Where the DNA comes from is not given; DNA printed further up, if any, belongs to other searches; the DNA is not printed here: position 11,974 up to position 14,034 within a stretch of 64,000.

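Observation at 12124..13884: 586-aa orphan protein combining a PRTase-like loop with a kinase-like C-terminal half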

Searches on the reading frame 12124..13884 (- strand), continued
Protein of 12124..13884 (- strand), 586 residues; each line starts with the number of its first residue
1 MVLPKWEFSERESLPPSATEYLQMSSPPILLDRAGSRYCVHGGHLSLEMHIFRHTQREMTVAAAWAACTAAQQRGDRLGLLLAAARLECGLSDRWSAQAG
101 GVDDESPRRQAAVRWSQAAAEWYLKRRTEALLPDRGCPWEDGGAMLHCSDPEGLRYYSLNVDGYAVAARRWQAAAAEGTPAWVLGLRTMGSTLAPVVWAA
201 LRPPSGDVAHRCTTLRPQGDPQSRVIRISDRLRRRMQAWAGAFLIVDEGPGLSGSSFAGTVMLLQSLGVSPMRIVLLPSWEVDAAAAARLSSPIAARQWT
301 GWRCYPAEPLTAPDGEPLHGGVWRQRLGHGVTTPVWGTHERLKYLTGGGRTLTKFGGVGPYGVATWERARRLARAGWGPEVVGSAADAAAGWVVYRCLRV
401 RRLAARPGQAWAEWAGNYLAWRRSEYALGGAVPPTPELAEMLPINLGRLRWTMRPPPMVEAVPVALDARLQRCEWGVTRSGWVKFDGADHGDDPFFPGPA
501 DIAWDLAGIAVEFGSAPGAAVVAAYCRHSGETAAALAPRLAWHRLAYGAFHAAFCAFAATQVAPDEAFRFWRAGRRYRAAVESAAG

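Call 29: search_protein_families(library=pfam, alignment_id=A1, max_evalue=1)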
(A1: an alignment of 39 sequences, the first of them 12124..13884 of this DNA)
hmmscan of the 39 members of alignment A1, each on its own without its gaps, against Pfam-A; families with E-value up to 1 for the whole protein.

A. member 1, window:12124-13884:- (586 aa): 0 families

B. families by the number of members that match (of 39 scanned): 13 families
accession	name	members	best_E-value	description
PF11691.13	DUF3288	2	0.081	Protein of unknown function (DUF3288)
PF25417.1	DUF7889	2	0.086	Family of unknown function (DUF7889)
PF14087.12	DUF4267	2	0.088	Domain of unknown function (DUF4267)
PF00702.32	Hydrolase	1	2.3e-11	haloacid dehalogenase-like hydrolase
PF13242.12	Hydrolase_like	1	4.3e-10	HAD-hyrolase-like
PF13419.12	HAD_2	1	1.9e-08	Haloacid dehalogenase-like hydrolase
PF11106.13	YjbE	1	0.003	Exopolysaccharide production protein YjbE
PF03740.19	PdxJ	1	0.037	Pyridoxal phosphate biosynthesis protein PdxJ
PF11774.14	Lsr2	1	0.071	Lsr2 dimerization domain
PF02866.23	Ldh_1_C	1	0.16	lactate/malate dehydrogenase, alpha/beta C-terminal domain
PF06413.17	Neugrin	1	0.19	Neugrin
PF04960.20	Glutaminase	1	0.29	Glutaminase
PF01764.32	Lipase_3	1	0.4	Lipase (class 3)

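Call 33: find_encoding_contigs(protein=P0080, flank=10000, max_places=2)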
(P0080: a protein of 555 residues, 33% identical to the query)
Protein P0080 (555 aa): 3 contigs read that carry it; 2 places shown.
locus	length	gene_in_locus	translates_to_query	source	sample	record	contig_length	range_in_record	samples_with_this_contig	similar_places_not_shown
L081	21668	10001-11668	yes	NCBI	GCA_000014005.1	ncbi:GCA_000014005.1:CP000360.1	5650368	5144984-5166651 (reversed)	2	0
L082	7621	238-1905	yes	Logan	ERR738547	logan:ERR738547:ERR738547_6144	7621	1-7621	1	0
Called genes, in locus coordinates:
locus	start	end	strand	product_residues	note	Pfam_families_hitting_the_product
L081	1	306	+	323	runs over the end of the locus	-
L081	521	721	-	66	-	PF00313:CSD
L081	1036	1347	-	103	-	-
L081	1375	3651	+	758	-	-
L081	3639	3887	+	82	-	-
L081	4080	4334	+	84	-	-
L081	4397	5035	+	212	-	-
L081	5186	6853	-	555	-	PF00364:Biotin_lipoyl, PF25984:BSH_YknX (faint), PF25997:BSH_YhbJ (faint), PF00364:Biotin_lipoyl, PF25917:BSH_RND (weak), PF25919:BSH_CusB (weak), PF02817:E3_binding, PF00198:2-oxoacid_dh, +2 more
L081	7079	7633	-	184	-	PF13442:Cytochrome_CBB3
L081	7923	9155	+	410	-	PF08239:SH3_3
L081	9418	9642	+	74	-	-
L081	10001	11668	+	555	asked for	-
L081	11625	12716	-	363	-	PF01266:DAO, PF13450:NAD_binding_8 (faint)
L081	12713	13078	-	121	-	PF07883:Cupin_2 (weak)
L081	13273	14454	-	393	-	PF01041:DegT_DnrJ_EryC1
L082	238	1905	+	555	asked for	-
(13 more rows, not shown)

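Call 34: find_encoding_contigs(protein=P0077, flank=10000, max_places=2)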
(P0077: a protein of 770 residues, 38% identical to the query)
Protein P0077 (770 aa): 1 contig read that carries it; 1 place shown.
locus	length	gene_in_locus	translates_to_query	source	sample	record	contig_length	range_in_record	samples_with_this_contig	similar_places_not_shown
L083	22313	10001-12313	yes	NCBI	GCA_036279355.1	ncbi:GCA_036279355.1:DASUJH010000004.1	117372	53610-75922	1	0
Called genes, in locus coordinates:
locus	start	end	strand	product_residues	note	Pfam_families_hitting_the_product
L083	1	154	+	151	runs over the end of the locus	-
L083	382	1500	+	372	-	PF01073:3Beta_HSD, PF01370:Epimerase, PF02719:Polysacc_synt_2, PF05368:NmrA, PF13460:NAD_binding_10, PF16363:GDP_Man_Dehyd, PF01370:Epimerase, PF16363:GDP_Man_Dehyd, +3 more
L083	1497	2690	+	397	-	PF01073:3Beta_HSD, PF01370:Epimerase, PF02719:Polysacc_synt_2 (weak), PF04321:RmlD_sub_bind (weak), PF16363:GDP_Man_Dehyd, PF07993:NAD_binding_4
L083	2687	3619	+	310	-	PF08240:ADH_N, PF00107:ADH_zinc_N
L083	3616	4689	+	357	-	PF01408:GFO_IDH_MocA, PF22725:GFO_IDH_MocA_C3, PF02894:GFO_IDH_MocA_C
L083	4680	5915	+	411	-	PF13439:Glyco_transf_4, PF00534:Glycos_transf_1, PF13692:Glyco_trans_1_4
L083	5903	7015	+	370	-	PF13524:Glyco_trans_1_2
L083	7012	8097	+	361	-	PF13524:Glyco_trans_1_2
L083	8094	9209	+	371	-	PF13524:Glyco_trans_1_2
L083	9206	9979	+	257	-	PF08003:Methyltransf_9, PF13489:Methyltransf_23, PF08241:Methyltransf_11, PF08242:Methyltransf_12, PF13649:Methyltransf_25, PF13847:Methyltransf_31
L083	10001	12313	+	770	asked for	PF00702:Hydrolase, PF13242:Hydrolase_like, PF13419:HAD_2 (weak)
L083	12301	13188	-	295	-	-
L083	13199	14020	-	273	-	PF00483:NTP_transferase (weak)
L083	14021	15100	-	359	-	PF13524:Glyco_trans_1_2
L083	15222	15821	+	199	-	PF00300:His_Phos_1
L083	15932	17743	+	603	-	PF00664:ABC_membrane, PF00005:ABC_tran, PF02463:SMC_N (faint), PF13191:AAA_16 (weak), PF13304:AAA_21 (faint)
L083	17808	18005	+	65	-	PF09957:VapB_antitoxin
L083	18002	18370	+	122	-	PF01850:PIN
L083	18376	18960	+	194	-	PF06736:TMEM175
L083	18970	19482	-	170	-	-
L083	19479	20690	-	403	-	PF00155:Aminotran_1_2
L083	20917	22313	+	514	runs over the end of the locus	PF03880:DbpA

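Call 41: search_protein_families(library=pfam, proteins=[P0143, P0200, P0039, P0125, P0229, P0214, P0244, P0210, P0126], max_evalue=0.001)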
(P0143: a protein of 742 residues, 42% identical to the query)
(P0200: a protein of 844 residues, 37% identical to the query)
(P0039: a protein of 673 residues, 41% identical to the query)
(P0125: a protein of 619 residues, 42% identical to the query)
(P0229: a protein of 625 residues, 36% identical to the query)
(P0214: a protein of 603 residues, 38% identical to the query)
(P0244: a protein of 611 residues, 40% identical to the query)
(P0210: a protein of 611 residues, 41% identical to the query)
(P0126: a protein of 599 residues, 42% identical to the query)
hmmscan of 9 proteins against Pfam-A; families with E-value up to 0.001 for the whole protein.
P0143 (742 aa): 4 families
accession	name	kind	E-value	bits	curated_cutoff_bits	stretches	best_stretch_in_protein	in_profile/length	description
PF13242.12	Hydrolase_like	-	2.2e-09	37.5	22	1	686-727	2-44/75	HAD-hyrolase-like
PF00702.32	Hydrolase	-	6.5e-09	36.9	26.4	1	686-725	152-191/191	haloacid dehalogenase-like hydrolase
PF13419.12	HAD_2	-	9.8e-08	32.8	23.8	1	687-728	134-175/178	Haloacid dehalogenase-like hydrolase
PF08645.17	PNK3P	-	3.5e-07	30.6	22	1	585-714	2-126/161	Polynucleotide kinase 3 phosphatase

P0200 (844 aa): 0 families

P0039 (673 aa): 0 families

P0125 (619 aa): 0 families

P0229 (625 aa): 0 families

P0214 (603 aa): 0 families

P0244 (611 aa): 0 families

P0210 (611 aa): 0 families

P0126 (599 aa): 0 families

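Call 48: search_protein_families(library=padloc, proteins=[window:12124-13734:-, P0080, P0077, P0119], max_evalue=0.01)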
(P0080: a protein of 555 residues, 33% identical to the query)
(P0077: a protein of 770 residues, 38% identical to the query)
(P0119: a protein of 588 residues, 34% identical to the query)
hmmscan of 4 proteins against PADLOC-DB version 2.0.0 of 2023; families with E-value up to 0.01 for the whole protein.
window:12124-13734:- (536 aa): 0 families

P0080 (555 aa): 0 families

P0077 (770 aa): 0 families

P0119 (588 aa): 0 families

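Call 50: find_encoding_contigs(protein=P0143, flank=10000, max_places=2)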
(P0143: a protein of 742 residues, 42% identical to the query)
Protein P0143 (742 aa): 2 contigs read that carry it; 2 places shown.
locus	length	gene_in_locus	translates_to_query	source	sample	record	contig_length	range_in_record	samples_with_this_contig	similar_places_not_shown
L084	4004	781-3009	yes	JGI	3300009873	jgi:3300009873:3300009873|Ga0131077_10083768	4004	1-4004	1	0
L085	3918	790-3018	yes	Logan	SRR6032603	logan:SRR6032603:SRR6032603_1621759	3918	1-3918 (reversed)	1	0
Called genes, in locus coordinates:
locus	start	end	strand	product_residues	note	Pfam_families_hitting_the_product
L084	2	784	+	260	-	?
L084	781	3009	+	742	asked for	PF08645:PNK3P (weak), PF00702:Hydrolase (weak), PF13242:Hydrolase_like, PF13419:HAD_2 (weak)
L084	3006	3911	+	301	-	-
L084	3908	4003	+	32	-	?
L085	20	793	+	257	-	PF00483:NTP_transferase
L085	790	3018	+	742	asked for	PF08645:PNK3P (weak), PF00702:Hydrolase (weak), PF13242:Hydrolase_like, PF13419:HAD_2 (weak)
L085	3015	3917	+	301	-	?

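Call 51: search_solved_structures(query=L084:3006-3911:+, max_evalue=1, show_alignments=1)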
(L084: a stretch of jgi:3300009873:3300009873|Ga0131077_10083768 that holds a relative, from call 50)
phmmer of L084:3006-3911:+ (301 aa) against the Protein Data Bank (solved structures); distinct sequences matched with E-value up to 1: 3.
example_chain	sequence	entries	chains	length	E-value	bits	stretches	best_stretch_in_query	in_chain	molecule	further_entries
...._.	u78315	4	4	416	0.041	16.3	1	3-138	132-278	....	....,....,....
4zn2_A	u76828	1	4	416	0.041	16.3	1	3-138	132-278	PslG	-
9dfg_A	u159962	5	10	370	0.81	12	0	171-217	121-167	PrnB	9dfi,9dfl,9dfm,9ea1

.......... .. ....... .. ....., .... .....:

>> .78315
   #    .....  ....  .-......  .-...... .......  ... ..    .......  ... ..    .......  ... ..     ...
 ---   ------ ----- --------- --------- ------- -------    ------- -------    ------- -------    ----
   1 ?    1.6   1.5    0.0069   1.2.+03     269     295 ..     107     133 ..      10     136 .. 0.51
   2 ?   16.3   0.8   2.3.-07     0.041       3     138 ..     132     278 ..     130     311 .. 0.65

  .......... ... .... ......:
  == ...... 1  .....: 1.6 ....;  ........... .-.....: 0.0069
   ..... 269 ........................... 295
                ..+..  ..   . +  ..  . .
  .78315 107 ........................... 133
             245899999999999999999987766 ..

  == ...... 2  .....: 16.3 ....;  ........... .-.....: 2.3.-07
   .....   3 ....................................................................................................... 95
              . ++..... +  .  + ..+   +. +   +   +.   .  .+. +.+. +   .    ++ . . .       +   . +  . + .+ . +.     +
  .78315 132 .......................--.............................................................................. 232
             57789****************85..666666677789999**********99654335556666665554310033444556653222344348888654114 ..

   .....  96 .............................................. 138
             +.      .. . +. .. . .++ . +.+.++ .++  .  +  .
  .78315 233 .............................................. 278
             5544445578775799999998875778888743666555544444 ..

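Call 53: search_protein_families(library=ncbifam, proteins=[P0077, P0143, L085:20-793:+, L083:13199-14020:-], max_evalue=0.001)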
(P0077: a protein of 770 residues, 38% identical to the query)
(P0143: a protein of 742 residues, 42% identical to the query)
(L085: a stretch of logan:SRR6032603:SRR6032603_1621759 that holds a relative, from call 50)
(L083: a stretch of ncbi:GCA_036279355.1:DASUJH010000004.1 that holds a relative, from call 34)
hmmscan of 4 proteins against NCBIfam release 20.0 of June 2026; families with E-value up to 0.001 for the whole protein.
P0077 (770 aa): 14 families
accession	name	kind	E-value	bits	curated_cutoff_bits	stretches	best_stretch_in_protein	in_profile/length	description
TIGR01656.1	Histidinol-ppas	subfamily_domain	1.1e-21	77.3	84.15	1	607-751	2-144/149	histidinol-phosphate phosphatase domain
NF006506.0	PRK08942.1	equivalog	1.3e-18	67.2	178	1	607-747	5-141/182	D-glycero-beta-D-manno-heptose 1,7-bisphosphate 7-phosphatase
TIGR01662.1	HAD-SF-IIIA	subfamily_domain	4.9e-18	65.6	44.6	1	607-753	2-139/141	HAD-IIIA family hydrolase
NF005264.0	PRK06769.1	equivalog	1.2e-08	34.9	217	1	608-748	7-132/175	HAD-IIIA family hydrolase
TIGR00213.1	GmhB_yaeD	subfamily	2.6e-08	33.8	149.6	1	631-745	23-142/176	D-glycero-beta-D-manno-heptose 1,7-bisphosphate 7-phosphatase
NF050049.1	HBPPhtaseGmhB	domain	3.1e-06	27.1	250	1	656-748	49-139/171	D-glycero-alpha-D-manno-heptose-1,7-bisphosphate 7-phosphatase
NF009695.0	PRK13222.1-2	equivalog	5.9e-06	25.9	225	1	707-750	148-191/226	phosphoglycolate phosphatase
NF003937.0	PRK05446.1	equivalog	1.4e-05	24.3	443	1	686-751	82-147/355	bifunctional histidinol-phosphatase/imidazoleglycerol-phosphate dehydratase HisB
TIGR01549.1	HAD-SF-IA-v1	subfamily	1.9e-05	25.1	23.3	0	706-746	110-149/149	HAD-IA family hydrolase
TIGR01509.1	HAD-SF-IA-v3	subfamily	2.5e-05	24.5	29.4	1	708-751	110-153/154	HAD-IA family hydrolase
TIGR01261.1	hisB_Nterm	equivalog_domain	3e-05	23.6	140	1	653-747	47-141/161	histidinol-phosphatase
TIGR01454.1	AHBA_synth_RP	hypoth_equivalog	4.7e-05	23.1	246.65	1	707-750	129-172/205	AHBA synthesis associated protein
TIGR01449.2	PGP_bact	equivalog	5.4e-05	22.8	180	1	708-752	140-184/213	phosphoglycolate phosphatase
NF009698.0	PRK13223.1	equivalog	6.7e-05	22.2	466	1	708-748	156-196/272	phosphoglycolate phosphatase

P0143 (742 aa): 16 families
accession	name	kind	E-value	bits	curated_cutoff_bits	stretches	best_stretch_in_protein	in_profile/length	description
TIGR01662.1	HAD-SF-IIIA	subfamily_domain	1.2e-19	70.7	44.6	1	584-728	1-135/141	HAD-IIIA family hydrolase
TIGR01656.1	Histidinol-ppas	subfamily_domain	1.4e-19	70.5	84.15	1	585-727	2-141/149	histidinol-phosphate phosphatase domain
NF006506.0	PRK08942.1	equivalog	1.8e-19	70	178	1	584-726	4-141/182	D-glycero-beta-D-manno-heptose 1,7-bisphosphate 7-phosphatase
NF050049.1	HBPPhtaseGmhB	domain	2e-09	37.5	250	1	630-727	44-139/171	D-glycero-alpha-D-manno-heptose-1,7-bisphosphate 7-phosphatase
TIGR01664.1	DNA-3'-Pase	equivalog_domain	6.7e-09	35.9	107.65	1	584-735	14-166/167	DNA 3'-phosphatase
TIGR00213.1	GmhB_yaeD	subfamily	3.1e-08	33.5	149.6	1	607-726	21-144/176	D-glycero-beta-D-manno-heptose 1,7-bisphosphate 7-phosphatase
NF009695.0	PRK13222.1-2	equivalog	1.1e-07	31.5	225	1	687-727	149-189/226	phosphoglycolate phosphatase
NF005264.0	PRK06769.1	equivalog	1.1e-06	28.6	217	1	637-725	51-130/175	HAD-IIIA family hydrolase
TIGR01261.1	hisB_Nterm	equivalog_domain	1.3e-06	28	140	1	616-727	33-142/161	histidinol-phosphatase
TIGR01449.2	PGP_bact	equivalog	3.5e-06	26.7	180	1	687-732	140-185/213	phosphoglycolate phosphatase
NF003937.0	PRK05446.1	equivalog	9e-06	24.9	443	1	611-727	30-144/355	bifunctional histidinol-phosphatase/imidazoleglycerol-phosphate dehydratase HisB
NF009697.0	PRK13222.1-4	equivalog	1e-05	25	327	1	687-727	149-189/232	phosphoglycolate phosphatase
TIGR01549.1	HAD-SF-IA-v1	subfamily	6.6e-05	23.4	23.3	0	686-725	111-149/149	HAD-IA family hydrolase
NF009698.0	PRK13223.1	equivalog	0.00017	20.8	466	1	687-728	156-197/272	phosphoglycolate phosphatase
TIGR01509.1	HAD-SF-IA-v3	subfamily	0.00019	21.7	29.4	0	687-727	110-150/154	HAD-IA family hydrolase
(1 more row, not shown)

L085:20-793:+ (257 aa): 6 families
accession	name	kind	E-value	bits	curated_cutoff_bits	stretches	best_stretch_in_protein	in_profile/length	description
NF041313.1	UDPGP_AglF_Halo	equivalog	2.2e-11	43.7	400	1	1-236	1-233/234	UTP--glucose-1-phosphate uridylyltransferase AglF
TIGR03992.1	Arch_glmU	subfamily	5.5e-11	42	292.1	1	2-187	2-179/393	bifunctional sugar-1-phosphate nucleotidylyltransferase/acetyltransferase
TIGR01207.1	rmlA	equivalog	1.6e-08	34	360.65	1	3-237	2-236/286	glucose-1-phosphate thymidylyltransferase RfbA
TIGR01208.1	rmlA_long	equivalog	7.1e-07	28.4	320.25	1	3-116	2-109/353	glucose-1-phosphate thymidylyltransferase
TIGR01099.1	galU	equivalog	8e-07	28.9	326.8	0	4-71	5-65/261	UTP--glucose-1-phosphate uridylyltransferase GalU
NF012024.0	PRK15480.1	equivalog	0.00039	19.6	588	1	3-166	6-168/292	glucose-1-phosphate thymidylyltransferase RfbA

L083:13199-14020:- (273 aa): 6 families
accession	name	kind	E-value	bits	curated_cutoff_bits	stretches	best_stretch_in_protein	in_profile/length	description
TIGR03992.1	Arch_glmU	subfamily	8.9e-13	47.9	292.1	1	3-226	2-215/393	bifunctional sugar-1-phosphate nucleotidylyltransferase/acetyltransferase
TIGR01207.1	rmlA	equivalog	2.2e-12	46.7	360.65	1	4-239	2-237/286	glucose-1-phosphate thymidylyltransferase RfbA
NF041313.1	UDPGP_AglF_Halo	equivalog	8.5e-12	45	400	1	2-231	1-227/234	UTP--glucose-1-phosphate uridylyltransferase AglF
TIGR01208.1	rmlA_long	equivalog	1.4e-09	37.3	320.25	1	4-239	2-235/353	glucose-1-phosphate thymidylyltransferase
NF012024.0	PRK15480.1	equivalog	1.3e-06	27.8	588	1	4-238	6-240/292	glucose-1-phosphate thymidylyltransferase RfbA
TIGR01099.1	galU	equivalog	3.5e-05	23.5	326.8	0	4-72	4-65/261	UTP--glucose-1-phosphate uridylyltransferase GalU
